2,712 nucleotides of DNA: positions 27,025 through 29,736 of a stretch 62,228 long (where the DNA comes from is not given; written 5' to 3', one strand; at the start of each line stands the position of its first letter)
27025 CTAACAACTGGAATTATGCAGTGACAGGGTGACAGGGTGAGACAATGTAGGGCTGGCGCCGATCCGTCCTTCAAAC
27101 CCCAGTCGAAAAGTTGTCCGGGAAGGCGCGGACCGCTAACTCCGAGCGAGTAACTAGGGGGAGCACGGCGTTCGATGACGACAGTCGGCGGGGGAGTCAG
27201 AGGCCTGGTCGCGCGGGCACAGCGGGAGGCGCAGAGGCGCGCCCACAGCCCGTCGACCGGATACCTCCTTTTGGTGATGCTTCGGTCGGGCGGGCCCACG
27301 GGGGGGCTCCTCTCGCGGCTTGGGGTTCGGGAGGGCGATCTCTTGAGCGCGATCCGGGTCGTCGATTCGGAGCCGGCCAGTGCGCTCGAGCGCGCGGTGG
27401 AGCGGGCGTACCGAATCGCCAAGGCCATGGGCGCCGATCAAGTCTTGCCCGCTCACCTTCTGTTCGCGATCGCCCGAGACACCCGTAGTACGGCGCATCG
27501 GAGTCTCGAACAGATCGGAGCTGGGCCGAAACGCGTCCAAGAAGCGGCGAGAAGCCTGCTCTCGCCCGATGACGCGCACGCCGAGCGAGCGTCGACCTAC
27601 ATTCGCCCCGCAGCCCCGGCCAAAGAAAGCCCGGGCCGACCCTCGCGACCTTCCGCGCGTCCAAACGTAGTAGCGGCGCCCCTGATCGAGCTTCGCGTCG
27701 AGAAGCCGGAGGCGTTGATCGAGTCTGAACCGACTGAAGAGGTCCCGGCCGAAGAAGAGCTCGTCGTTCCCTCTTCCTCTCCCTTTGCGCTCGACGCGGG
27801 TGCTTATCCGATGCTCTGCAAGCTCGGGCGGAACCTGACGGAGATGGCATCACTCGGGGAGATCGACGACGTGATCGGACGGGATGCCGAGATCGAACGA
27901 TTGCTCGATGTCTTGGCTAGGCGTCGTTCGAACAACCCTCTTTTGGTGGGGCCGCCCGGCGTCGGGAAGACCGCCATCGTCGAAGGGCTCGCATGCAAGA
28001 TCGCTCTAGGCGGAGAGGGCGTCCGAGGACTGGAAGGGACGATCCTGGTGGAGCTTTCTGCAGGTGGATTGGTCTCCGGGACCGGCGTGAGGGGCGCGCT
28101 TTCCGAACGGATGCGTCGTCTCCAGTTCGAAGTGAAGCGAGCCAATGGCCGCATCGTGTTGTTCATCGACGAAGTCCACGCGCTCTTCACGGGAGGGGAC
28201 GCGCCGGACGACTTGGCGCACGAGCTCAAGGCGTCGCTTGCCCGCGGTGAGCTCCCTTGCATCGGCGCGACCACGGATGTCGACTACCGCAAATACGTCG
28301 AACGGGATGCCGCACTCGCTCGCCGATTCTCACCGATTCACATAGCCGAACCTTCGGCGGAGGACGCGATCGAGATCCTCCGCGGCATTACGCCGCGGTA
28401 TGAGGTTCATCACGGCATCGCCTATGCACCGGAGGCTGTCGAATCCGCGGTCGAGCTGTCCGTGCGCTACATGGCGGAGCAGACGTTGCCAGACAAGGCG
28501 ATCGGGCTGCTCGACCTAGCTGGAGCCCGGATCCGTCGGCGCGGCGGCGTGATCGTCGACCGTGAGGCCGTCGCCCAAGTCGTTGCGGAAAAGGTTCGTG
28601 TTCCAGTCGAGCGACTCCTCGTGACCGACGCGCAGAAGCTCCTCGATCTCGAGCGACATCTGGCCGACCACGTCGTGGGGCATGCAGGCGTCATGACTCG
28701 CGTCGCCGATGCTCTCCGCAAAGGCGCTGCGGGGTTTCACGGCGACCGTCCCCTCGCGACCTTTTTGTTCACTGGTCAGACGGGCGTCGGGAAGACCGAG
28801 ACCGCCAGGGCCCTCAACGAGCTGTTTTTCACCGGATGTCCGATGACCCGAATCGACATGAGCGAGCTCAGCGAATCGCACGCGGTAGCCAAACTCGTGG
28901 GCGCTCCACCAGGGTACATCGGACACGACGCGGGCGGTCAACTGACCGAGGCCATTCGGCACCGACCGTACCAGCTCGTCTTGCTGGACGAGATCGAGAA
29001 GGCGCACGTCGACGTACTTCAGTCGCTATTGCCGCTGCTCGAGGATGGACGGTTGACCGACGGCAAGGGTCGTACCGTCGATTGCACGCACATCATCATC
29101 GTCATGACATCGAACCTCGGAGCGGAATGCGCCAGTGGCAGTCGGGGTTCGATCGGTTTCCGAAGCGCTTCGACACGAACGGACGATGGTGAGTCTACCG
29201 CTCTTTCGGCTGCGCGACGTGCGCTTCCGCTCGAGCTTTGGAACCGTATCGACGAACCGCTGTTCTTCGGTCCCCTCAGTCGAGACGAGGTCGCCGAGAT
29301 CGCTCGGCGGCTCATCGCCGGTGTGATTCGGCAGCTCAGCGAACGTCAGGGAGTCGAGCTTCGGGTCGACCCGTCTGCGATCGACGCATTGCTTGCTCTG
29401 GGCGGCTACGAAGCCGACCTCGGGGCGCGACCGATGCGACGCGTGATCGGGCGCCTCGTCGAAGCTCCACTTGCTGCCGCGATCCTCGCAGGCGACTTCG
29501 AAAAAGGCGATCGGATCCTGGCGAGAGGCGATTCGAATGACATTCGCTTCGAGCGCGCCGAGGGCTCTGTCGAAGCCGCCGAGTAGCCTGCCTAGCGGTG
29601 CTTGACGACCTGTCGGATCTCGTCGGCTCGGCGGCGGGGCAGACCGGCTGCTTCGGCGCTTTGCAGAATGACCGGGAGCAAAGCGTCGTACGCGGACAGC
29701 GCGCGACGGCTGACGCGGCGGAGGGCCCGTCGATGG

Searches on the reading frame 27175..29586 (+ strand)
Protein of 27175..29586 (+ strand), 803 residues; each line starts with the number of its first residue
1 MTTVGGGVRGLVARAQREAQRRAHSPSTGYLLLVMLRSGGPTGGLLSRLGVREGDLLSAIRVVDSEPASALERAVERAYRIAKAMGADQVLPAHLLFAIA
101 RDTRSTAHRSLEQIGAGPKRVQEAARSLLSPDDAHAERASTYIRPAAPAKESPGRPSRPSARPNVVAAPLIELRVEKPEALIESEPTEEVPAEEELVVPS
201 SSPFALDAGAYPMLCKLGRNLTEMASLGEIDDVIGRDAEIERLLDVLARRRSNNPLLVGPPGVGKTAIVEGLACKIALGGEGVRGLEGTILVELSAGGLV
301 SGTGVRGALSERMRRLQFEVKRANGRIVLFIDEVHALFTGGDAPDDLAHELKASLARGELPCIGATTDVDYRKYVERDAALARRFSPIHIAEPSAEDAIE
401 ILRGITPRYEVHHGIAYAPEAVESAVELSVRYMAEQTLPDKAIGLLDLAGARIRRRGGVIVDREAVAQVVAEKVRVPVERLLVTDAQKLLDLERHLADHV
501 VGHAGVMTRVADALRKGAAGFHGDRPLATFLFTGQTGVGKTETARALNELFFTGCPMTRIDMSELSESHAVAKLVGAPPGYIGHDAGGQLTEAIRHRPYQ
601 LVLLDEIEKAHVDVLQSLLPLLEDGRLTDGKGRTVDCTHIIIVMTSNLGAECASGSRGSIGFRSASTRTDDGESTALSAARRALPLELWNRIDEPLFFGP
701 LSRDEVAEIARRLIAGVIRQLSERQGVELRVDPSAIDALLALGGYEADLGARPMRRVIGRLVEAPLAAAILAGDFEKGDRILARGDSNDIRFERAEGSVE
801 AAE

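Call 74: search_protein_families(library=pfam, proteins=[window:27175-29586:+])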
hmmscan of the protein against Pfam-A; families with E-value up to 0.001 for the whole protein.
window:27175-29586:+ (803 aa): 17 families
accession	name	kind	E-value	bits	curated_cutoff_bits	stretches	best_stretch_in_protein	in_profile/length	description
PF07724.20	AAA_2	-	2.7e-53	180.8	27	1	525-694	1-165/166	AAA domain (Cdc48 subfamily)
PF17871.7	AAA_lid_9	-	1.1e-21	77.1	22.8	1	394-457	1-64/104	AAA lid domain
PF00004.35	AAA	-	4.7e-19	69.6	21.2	2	256-370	2-112/131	ATPase family associated with various cellular activities (AAA)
PF10431.15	ClpB_D2-small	-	5.2e-17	62.1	21.9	1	701-781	1-79/81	C-terminal, D2-small domain, of ClpB protein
PF07728.20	AAA_5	-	4.9e-14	52.9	22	1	530-647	2-122/139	AAA domain (dynein-related subfamily)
PF02861.25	Clp_N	-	1.8e-11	44.5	20.7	1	78-129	1-52/53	Clp amino terminal domain, pathogenicity island component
PF13191.12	AAA_16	-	9e-11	43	32.6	1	233-273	2-45/167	AAA ATPase domain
PF13401.12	AAA_22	-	9.6e-10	39.3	27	0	531-624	9-110/130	AAA domain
PF05621.17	TniB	-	1.5e-06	28.2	22.4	0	312-391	106-185/189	Bacterial TniB protein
PF00158.32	Sigma54_activat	-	3.4e-06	27.3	20.2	1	528-647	23-144/168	Sigma-54 interaction domain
PF13481.12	AAA_25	-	4.1e-06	27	27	1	256-335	37-113/195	AAA domain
PF20030.5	bpMoxR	-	9.2e-06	25.3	27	0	232-276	13-55/205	MoxR domain in the MoxR-vWA-beta-propeller ternary systems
PF01078.27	Mg_chelatase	-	2.2e-05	24.4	20.3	0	512-573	13-65/207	Magnesium chelatase, subunit ChlI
PF12775.13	AAA_7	-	5.8e-05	23.1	25.8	0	240-272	22-53/181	P-loop containing dynein motor region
PF20720.3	nSTAND3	-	0.00017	21.8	27.2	0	253-278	18-43/155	Novel STAND NTPase 3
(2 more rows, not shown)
